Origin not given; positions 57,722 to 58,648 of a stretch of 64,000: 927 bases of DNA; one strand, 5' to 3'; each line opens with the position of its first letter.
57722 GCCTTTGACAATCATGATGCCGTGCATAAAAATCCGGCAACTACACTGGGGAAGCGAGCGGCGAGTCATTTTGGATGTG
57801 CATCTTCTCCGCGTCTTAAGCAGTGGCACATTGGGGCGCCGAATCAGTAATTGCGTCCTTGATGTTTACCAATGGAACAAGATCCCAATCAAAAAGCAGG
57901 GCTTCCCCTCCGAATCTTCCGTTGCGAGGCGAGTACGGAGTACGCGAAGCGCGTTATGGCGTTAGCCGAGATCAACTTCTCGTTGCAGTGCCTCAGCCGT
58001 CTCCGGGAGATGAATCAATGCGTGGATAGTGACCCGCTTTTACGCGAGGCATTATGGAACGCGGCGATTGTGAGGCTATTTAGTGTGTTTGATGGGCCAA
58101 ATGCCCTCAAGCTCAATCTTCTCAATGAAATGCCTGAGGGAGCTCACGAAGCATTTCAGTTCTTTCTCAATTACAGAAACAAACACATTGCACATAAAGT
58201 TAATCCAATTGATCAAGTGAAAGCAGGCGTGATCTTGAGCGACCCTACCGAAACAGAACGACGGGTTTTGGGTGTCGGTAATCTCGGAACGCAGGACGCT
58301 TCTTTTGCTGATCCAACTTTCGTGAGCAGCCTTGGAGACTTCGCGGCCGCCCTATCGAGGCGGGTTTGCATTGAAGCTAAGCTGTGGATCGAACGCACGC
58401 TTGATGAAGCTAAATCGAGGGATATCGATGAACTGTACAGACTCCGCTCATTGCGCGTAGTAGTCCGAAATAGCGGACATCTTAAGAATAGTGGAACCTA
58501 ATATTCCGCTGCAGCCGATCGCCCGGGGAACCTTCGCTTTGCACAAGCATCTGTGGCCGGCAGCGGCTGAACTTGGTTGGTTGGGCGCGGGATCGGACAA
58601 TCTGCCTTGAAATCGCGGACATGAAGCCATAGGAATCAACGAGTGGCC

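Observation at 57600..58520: Low-GC orphan ORF with a candidate HEPN Rx5H motif at the entrance of a defence-island-like stretch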

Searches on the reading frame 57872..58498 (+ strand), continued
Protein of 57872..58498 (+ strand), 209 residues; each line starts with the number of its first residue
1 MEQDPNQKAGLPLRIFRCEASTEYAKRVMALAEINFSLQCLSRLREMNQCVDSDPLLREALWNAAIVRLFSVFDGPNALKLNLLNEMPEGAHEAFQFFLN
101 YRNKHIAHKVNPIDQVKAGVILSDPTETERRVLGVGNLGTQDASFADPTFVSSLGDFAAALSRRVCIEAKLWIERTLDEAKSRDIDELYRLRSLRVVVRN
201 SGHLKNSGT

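Call 80: search_protein_families(library=pfam, alignment_id=A2, max_evalue=10)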
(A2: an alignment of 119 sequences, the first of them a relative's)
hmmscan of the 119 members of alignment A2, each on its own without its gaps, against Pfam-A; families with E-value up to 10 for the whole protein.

A. member 1, P0001 (209 aa): 0 families

B. families by the number of members that match (of 119 scanned): 64 families (the first 25 are shown)
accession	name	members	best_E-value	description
PF18734.6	HEPN_AbiU2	24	0.012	AbiU2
PF24131.1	DUF7398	1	0.00037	Family of unknown function (DUF7398)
PF17937.6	TetR_C_28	1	0.0025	Tetracyclin repressor-like, C-terminal domain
PF17478.7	VP4_helical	1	0.0055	Rotavirus VP4 helical domain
PF19979.4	DUF6415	1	0.013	Family of unknown function (DUF6415)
PF24882.1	WHD_ORC2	1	0.014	ORC2 WHD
PF07759.17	DUF1615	1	0.014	Protein of unknown function (DUF1615)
PF23025.1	YbjQ_2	1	0.015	C2 domain-containing protein 5, YbjQ-like domain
PF22940.2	CNOT1_1st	1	0.015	CCR4-NOT transcription complex subunit 1, N-terminal domain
PF21329.2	CYP38_PsbQ-like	1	0.017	Peptidyl-prolyl cis-trans isomerase CYP38-like, PsbQ-like domain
PF19380.4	DUF5955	1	0.023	Family of unknown function (DUF5955)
PF24897.1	DUF7744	1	0.03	Domain of unknown function (DUF7744)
PF03958.22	Secretin_N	1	0.03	Bacterial type II/III secretion system short domain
PF23451.1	Zn_ribbon_PaaD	1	0.031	PaaD zinc beta ribbon domain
PF06467.20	zf-FCS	1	0.037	MYM-type Zinc finger with FCS sequence motif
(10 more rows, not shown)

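Call 82: find_homologous_proteins(query=P0168, max_evalue=0.001)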
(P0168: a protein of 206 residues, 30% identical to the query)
Query P0168 (206 aa): 44 proteins with E <= 0.001 among 829 candidates.
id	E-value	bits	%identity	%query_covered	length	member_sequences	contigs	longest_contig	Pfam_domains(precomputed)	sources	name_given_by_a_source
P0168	2.2e-127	440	100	100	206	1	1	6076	-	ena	-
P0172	1.1e-110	386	88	100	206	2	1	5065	-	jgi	jgi:hypothetical protein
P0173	2.3e-96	339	77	100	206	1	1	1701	-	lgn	-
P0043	2.2e-88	313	72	99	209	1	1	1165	-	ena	-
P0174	3.3e-86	306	69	99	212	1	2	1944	-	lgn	-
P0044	7.3e-75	269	62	99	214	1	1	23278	-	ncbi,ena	-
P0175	2.3e-70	254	59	99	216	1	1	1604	-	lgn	-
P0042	2.4e-70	254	60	100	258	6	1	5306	-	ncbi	-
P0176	1.0e-66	243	57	99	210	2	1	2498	-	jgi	jgi:hypothetical protein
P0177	3.7e-65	237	54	100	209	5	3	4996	-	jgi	jgi:hypothetical protein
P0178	1.1e-62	229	55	98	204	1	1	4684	-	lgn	-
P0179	1.3e-60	223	53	99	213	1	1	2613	-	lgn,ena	-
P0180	3.8e-59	218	53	98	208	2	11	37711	-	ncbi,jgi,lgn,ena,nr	ncbi:MAG: hypothetical protein E6I38_07175 [Chloroflexi bacterium]|nr:MAG: hypothetical protein E6I3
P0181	5.5e-56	208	50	100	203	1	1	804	-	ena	-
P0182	3.4e-54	202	50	99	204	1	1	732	-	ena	-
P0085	1.6e-31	128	38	97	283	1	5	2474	-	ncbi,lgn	-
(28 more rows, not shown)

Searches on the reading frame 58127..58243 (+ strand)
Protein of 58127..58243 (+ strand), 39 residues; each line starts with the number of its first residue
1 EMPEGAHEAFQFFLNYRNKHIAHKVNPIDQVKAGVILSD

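Call 94: search_solved_structures(query=A6, max_evalue=10, show_alignments=5)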
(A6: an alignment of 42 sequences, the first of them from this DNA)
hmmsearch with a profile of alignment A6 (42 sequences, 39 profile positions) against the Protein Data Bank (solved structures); distinct sequences matched with E-value up to 10: 1.
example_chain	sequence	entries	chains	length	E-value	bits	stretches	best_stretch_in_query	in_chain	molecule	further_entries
1rt8_A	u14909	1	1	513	1.4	11.8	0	9-21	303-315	fimbrin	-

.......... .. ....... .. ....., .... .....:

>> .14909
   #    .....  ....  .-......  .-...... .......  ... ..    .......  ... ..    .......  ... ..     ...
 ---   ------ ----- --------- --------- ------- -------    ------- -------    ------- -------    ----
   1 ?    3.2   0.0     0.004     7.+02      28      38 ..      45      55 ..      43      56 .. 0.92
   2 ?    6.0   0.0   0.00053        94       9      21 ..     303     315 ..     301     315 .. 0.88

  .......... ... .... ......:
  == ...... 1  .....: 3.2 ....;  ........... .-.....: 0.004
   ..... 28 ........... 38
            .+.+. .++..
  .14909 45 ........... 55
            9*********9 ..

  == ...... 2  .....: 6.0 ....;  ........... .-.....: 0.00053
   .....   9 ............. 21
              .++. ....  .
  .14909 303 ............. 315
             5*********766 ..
